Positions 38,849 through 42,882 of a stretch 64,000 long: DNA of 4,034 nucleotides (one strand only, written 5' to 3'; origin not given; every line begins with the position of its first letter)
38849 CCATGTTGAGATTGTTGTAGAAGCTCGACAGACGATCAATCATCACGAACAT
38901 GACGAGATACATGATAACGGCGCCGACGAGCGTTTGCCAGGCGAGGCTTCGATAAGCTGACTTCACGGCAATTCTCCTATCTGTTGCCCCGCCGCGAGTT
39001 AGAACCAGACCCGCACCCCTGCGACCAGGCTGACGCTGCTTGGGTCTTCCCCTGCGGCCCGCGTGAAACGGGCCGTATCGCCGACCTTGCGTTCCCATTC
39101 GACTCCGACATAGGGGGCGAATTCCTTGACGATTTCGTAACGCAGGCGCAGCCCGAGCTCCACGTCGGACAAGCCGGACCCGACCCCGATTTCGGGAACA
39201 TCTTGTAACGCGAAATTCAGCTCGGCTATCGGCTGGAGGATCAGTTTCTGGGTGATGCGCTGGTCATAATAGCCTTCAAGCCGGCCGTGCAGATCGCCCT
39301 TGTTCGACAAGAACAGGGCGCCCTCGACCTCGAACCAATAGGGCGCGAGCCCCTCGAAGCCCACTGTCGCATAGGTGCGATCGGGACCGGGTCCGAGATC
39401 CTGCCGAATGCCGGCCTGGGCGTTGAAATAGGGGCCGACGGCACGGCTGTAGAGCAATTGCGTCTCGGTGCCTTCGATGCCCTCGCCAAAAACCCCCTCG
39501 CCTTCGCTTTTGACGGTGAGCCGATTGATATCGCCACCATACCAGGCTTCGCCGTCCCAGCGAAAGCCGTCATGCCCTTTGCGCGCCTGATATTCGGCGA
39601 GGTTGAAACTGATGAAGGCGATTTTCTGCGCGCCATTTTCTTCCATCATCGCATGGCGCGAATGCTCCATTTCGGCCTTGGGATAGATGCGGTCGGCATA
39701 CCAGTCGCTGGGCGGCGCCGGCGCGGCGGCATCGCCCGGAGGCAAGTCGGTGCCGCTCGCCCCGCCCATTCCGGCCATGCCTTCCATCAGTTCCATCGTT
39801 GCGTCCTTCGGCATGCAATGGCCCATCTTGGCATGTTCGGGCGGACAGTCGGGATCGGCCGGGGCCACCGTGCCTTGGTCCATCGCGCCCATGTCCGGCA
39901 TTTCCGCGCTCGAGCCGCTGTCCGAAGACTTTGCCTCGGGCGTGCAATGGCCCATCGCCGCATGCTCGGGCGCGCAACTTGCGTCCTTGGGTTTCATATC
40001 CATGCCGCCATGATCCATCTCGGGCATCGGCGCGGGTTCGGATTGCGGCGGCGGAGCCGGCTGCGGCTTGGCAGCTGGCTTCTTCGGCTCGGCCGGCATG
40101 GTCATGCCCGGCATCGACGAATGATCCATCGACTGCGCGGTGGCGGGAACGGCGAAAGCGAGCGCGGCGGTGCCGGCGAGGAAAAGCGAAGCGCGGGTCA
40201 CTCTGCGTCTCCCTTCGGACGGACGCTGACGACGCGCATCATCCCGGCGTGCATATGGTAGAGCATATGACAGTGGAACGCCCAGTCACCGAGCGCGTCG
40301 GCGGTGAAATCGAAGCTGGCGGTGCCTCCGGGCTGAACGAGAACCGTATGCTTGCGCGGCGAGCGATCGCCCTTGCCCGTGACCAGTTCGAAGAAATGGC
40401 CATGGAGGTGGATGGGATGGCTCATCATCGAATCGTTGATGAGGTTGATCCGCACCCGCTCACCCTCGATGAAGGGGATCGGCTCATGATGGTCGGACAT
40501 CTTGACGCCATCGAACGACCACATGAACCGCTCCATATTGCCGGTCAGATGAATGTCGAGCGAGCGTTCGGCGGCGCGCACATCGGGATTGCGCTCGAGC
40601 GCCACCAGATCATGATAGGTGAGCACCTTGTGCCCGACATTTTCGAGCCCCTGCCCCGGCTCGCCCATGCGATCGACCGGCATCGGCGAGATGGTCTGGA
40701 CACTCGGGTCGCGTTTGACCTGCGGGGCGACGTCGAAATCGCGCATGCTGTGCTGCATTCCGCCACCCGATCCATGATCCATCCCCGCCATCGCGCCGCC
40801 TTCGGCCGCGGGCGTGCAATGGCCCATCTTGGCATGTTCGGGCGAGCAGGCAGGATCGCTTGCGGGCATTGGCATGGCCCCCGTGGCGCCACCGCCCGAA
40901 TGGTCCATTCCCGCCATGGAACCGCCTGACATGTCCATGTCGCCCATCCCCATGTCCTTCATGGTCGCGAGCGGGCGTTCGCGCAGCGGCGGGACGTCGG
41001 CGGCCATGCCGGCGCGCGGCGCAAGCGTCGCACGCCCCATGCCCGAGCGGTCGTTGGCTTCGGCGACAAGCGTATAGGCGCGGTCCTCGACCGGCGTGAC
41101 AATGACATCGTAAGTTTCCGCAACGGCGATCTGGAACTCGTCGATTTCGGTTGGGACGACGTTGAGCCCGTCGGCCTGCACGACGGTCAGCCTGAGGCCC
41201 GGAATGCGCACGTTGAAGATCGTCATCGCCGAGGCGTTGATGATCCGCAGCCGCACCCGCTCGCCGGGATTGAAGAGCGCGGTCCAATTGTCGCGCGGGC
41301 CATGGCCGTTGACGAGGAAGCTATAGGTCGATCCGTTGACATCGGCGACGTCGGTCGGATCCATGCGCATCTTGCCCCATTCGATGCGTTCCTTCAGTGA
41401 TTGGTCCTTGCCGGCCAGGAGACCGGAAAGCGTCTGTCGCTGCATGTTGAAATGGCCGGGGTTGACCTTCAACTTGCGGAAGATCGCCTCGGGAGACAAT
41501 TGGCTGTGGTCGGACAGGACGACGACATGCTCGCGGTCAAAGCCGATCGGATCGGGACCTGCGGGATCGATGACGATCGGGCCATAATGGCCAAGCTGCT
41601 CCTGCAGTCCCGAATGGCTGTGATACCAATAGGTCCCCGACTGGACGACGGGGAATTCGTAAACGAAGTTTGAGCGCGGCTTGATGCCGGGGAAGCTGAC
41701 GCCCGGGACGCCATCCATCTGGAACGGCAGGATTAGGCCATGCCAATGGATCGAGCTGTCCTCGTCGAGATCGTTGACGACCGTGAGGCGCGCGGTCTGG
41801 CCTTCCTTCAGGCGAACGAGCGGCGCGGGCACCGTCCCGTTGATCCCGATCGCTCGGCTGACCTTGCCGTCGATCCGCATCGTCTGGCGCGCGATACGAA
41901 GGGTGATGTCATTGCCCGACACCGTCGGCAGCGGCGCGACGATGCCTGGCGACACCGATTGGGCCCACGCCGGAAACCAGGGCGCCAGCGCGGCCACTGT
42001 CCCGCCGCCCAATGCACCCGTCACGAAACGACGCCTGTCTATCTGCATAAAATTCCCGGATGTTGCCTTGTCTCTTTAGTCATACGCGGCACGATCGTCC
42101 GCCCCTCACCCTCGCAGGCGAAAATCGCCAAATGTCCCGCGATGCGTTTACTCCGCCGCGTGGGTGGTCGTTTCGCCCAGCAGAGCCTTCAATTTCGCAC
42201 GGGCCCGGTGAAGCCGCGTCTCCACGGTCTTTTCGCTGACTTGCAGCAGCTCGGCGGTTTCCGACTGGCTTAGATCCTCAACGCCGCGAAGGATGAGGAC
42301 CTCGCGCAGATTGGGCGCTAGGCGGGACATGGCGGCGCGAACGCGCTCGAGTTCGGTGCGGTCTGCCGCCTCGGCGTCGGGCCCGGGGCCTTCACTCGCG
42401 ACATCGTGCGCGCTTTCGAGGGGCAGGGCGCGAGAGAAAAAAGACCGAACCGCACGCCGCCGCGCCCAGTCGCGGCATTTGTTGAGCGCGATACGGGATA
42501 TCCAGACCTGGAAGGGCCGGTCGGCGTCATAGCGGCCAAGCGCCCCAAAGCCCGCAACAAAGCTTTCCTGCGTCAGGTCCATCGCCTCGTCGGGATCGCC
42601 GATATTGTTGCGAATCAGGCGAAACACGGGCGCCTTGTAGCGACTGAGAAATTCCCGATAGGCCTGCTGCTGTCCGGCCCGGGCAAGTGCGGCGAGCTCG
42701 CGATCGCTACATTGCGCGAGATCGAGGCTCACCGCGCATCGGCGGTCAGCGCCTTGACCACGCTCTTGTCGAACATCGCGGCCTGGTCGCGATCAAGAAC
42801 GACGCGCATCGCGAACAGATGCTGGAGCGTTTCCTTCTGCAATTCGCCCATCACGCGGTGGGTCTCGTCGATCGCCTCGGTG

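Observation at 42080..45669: CnrYXH-type ECF system apparently rewired to run a copper regulon (four matching promoters)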

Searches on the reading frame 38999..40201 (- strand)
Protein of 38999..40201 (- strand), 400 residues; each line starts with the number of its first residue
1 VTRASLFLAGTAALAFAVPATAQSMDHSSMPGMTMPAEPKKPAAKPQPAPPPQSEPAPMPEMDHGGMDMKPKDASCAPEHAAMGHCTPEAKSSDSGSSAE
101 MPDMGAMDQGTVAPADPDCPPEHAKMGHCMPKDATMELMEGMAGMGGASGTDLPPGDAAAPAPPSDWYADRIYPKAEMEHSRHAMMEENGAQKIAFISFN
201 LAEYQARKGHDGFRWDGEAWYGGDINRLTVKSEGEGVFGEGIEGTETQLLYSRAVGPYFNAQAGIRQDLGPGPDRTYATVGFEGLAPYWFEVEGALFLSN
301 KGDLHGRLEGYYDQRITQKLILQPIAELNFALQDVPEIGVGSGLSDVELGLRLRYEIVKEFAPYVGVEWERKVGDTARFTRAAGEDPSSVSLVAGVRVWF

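Call 5: search_protein_families(library=pfam, proteins=[window:38999-40201:-], max_evalue=0.01)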
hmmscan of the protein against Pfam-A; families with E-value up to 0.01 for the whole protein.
window:38999-40201:- (400 aa): 1 family
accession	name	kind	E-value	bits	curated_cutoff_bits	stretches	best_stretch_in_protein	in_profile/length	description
PF05275.17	CopB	-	6.7e-89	297.4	27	1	195-400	3-208/208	Copper resistance protein B precursor (CopB)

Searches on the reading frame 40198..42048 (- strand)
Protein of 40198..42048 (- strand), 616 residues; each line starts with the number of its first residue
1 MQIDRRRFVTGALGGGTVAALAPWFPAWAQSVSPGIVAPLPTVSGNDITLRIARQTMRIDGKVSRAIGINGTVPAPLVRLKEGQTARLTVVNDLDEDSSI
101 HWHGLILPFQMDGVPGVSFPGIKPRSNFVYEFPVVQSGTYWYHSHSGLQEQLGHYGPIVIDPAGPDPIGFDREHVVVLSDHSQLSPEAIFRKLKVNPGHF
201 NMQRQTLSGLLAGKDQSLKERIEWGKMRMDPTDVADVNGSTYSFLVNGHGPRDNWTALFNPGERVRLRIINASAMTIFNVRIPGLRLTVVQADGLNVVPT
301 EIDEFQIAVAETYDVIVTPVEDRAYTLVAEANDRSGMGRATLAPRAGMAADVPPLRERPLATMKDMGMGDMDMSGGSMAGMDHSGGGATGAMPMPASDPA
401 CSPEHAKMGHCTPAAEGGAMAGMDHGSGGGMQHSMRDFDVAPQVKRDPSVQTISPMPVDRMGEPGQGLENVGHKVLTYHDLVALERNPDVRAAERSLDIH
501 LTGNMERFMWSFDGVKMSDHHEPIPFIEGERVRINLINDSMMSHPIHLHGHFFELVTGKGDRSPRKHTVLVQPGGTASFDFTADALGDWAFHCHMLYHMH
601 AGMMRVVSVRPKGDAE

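Call 5: search_protein_families(library=pfam, proteins=[window:40198-42048:-], max_evalue=0.01)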
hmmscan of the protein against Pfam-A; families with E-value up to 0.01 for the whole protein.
window:40198-42048:- (616 aa): 3 families
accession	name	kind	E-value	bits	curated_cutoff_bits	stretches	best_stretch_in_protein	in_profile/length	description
PF07732.21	Cu-oxidase_3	-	5.5e-43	146.3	21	2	53-162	3-116/119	Multicopper oxidase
PF07731.20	Cu-oxidase_2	-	9.8e-35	119.7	20.4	1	499-612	10-136/137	Multicopper oxidase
PF00394.28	Cu-oxidase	-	2.4e-27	96.4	21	1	239-339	34-149/157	Multicopper oxidase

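Call 43: search_protein_families(library=ncbifam, proteins=[window:40198-42048:-], max_evalue=0.00001)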
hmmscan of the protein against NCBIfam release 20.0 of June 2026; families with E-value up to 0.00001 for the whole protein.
window:40198-42048:- (616 aa): 7 families
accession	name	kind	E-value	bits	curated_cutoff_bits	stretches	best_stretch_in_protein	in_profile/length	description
TIGR01480.1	copper_res_A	subfamily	8.5e-244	810.5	478.95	1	2-610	5-593/593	copper resistance system multicopper oxidase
TIGR03388.1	ascorbase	equivalog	3e-43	148.3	614.8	2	57-322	13-270/542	L-ascorbate oxidase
TIGR03390.1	ascorbOXfungal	equivalog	8.3e-36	123.6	445.35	1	47-319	10-263/538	L-ascorbate oxidase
NF008205.1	PRK10965.1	equivalog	4.5e-28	98.4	525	2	3-146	1-145/529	multicopper oxidase CueO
TIGR03389.1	laccase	equivalog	3e-27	95.6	558.9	1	63-192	21-155/539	laccase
TIGR02376.1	Cu_nitrite_red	equivalog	9.6e-12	44.9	296.3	1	46-145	28-125/326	copper-containing nitrite reductase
NF008135.0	PRK10883.1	equivalog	2e-09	36.5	581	1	1-146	1-145/471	cell division protein FtsP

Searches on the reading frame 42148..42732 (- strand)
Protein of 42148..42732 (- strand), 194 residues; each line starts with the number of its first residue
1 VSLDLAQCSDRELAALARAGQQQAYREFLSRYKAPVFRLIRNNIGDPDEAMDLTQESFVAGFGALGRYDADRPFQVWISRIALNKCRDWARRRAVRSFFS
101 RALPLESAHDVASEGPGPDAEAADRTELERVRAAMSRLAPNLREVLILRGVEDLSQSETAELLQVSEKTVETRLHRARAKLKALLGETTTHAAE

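Call 5: search_protein_families(library=pfam, proteins=[window:42148-42732:-], max_evalue=0.01)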
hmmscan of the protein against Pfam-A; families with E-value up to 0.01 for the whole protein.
window:42148-42732:- (194 aa): 10 families
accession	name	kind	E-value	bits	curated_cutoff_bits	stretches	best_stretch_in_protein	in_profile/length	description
PF08281.18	Sigma70_r4_2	-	1e-16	60.7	25.7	1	129-181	2-54/54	Sigma-70, region 4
PF04542.20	Sigma70_r2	-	2.8e-12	46.7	24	1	30-94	3-69/71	Sigma-70 region 2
PF04545.22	Sigma70_r4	-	4.2e-11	42.6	24.1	1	134-182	1-49/50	Sigma-70, region 4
PF07638.17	Sigma70_ECF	-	7.3e-07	29.7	21.1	1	120-183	118-181/185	ECF sigma factor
PF22233.2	PhyR_sigma-like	-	8.2e-06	26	27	1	136-179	2-45/50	Response regulator PhyR, sigma-like domain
PF00196.25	GerE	-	0.0016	18.5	23.5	1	143-183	6-47/57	Bacterial regulatory proteins, luxR family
PF13556.12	HTH_30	-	0.0028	17.9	27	1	152-184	11-43/59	PucR C-terminal helix-turn-helix domain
PF13542.12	HTH_Tnp_ISL3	-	0.0076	16.1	27.4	0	152-177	25-50/51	Helix-turn-helix domain of transposase family ISL3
PF13518.12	HTH_28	-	0.0079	16.7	25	0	154-179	13-38/52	Helix-turn-helix domain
PF13384.12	HTH_23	-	0.008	16.4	24.6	0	147-177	10-41/50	Homeodomain-like domain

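Call 24: search_solved_structures(query=window:42148-42732:-, max_evalue=0.001, show_alignments=2)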
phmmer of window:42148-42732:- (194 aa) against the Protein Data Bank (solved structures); distinct sequences matched with E-value up to 0.001: 21.
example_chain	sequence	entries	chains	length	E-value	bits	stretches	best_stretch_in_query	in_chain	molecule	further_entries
4cxf_A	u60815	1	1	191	1.2e-34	123.1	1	8-186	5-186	RNA POLYMERASE SIGMA FACTOR CNRH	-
5wuq_A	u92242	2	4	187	7.2e-18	68.5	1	17-185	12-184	ECF RNA polymerase sigma factor SigW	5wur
8z6g_B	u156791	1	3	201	5.1e-17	65.8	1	5-184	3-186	RNA polymerase sigma factor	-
6in7_B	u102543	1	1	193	6.6e-17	65.4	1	5-182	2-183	RNA polymerase sigma-H factor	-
9m9d_F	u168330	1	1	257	1.1e-15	61.4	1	24-188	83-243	ECF RNA polymerase sigma factor SigE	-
9m9e_F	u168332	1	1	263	1.2e-15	61.3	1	24-188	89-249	ECF RNA polymerase sigma factor SigE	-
9m98_F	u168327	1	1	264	1.2e-15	61.3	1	24-188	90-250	ECF RNA polymerase sigma factor SigE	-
9isn_F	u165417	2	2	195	1.1e-13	54.9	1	19-185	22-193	ECF sigma factor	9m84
1or7_A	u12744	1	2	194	6.3e-12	49.2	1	7-180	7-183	RNA polymerase sigma-E factor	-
6jbq_F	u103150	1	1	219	8.9e-12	48.7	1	7-180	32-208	ECF RNA polymerase sigma-E factor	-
6jcy_F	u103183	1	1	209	1.5e-09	41.5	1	39-188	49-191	ECF RNA polymerase sigma factor SigH,ECF RNA polymerase sigma factor SigE,ECF RNA polymera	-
5or5_A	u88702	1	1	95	5.9e-09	39.5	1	7-90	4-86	ECF RNA polymerase sigma-E factor,ECF RNA polymerase sigma factor SigW,ECF RNA polymerase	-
6dxo_A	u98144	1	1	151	8e-09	39.1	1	13-90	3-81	RNA polymerase ECF-subfamily sigma factor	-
7qh5_A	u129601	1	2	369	1e-08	38.7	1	15-188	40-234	RNA polymerase sigma factor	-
2map_A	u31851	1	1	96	1.1e-07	35.4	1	7-90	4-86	RNA polymerase sigma factor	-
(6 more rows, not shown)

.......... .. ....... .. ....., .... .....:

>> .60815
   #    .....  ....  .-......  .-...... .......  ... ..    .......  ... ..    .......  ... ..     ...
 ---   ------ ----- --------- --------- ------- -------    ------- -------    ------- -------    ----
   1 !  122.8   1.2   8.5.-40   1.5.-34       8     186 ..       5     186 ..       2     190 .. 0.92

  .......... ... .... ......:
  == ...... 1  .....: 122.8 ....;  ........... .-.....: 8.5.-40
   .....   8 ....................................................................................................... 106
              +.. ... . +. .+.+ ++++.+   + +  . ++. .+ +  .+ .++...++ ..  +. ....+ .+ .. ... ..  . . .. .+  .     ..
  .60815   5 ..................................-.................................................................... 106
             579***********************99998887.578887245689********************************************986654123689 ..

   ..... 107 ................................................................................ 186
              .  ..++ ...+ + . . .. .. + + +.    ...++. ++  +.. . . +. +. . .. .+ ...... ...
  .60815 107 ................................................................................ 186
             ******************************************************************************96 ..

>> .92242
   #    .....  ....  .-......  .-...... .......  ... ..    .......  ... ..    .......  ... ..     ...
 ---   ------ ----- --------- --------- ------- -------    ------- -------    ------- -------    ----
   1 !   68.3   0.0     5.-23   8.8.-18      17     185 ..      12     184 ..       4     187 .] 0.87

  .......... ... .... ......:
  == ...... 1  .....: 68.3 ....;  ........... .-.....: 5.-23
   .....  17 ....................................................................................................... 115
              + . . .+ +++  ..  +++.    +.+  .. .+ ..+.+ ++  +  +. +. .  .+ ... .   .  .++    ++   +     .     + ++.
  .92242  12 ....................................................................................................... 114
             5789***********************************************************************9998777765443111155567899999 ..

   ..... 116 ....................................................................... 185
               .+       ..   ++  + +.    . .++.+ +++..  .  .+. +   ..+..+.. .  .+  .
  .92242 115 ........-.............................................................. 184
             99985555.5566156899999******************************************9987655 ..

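Call 43: search_protein_families(library=ncbifam, proteins=[window:42148-42732:-], max_evalue=0.00001)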
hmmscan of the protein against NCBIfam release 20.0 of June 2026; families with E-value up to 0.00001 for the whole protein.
window:42148-42732:- (194 aa): 76 families (the best 25 are shown)
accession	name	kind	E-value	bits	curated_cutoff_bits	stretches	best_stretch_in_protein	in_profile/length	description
NF008888.0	PRK11922.1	equivalog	2.1e-37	129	204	1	6-190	13-201/231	RNA polymerase sigma factor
NF004113.0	PRK05602.1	equivalog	3.3e-31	108.5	208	1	7-191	29-207/211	RNA polymerase sigma factor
NF009166.1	PRK12513.1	equivalog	1.2e-29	103.4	206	1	6-189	5-190/193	RNA polymerase sigma factor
NF007223.0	PRK09641.1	equivalog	3.9e-27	95.3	209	1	14-186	9-185/187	RNA polymerase sigma factor SigW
TIGR02983.1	SigE-fam_strep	subfamily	1.4e-26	93.3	141.55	1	20-188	3-161/162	SigE family RNA polymerase sigma factor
TIGR02937.1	sigma70-ECF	superfamily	2.2e-26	92.4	42.9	1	24-183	2-163/165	sigma-70 family RNA polymerase sigma factor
NF007225.0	PRK09643.1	equivalog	1.2e-25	90.4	190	1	6-190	10-187/204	RNA polymerase sigma factor SigM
NF009171.0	PRK12518.1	equivalog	1.9e-25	89.8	208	1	6-187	10-186/191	RNA polymerase sigma factor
NF007230.0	PRK09648.1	subfamily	8.3e-25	87.7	209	1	12-187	15-191/195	RNA polymerase sigma factor ShbA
NF006930.0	PRK09415.1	subfamily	3e-24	85.9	198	1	18-187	11-177/179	RNA polymerase factor sigma C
TIGR02948.1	SigW_bacill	equivalog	1.4e-23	83.9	243.1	1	17-185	12-184/187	RNA polymerase sigma factor SigW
NF007229.0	PRK09647.1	equivalog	1.6e-22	80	265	1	20-192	41-209/220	RNA polymerase sigma factor SigE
TIGR02952.1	Sig70_famx2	equivalog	1.1e-21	77.4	206.45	1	17-185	5-170/170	ECF subfamily RNA polymerase sigma factor, BldN family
TIGR02985.1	Sig70_bacteroi1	subfamily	7.9e-20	71.7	126.4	1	23-184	1-161/162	RNA polymerase sigma-70 factor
TIGR02950.1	SigM_subfam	subfamily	1e-19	70.9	147.95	1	27-184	4-157/159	RNA polymerase sigma factor, SigM family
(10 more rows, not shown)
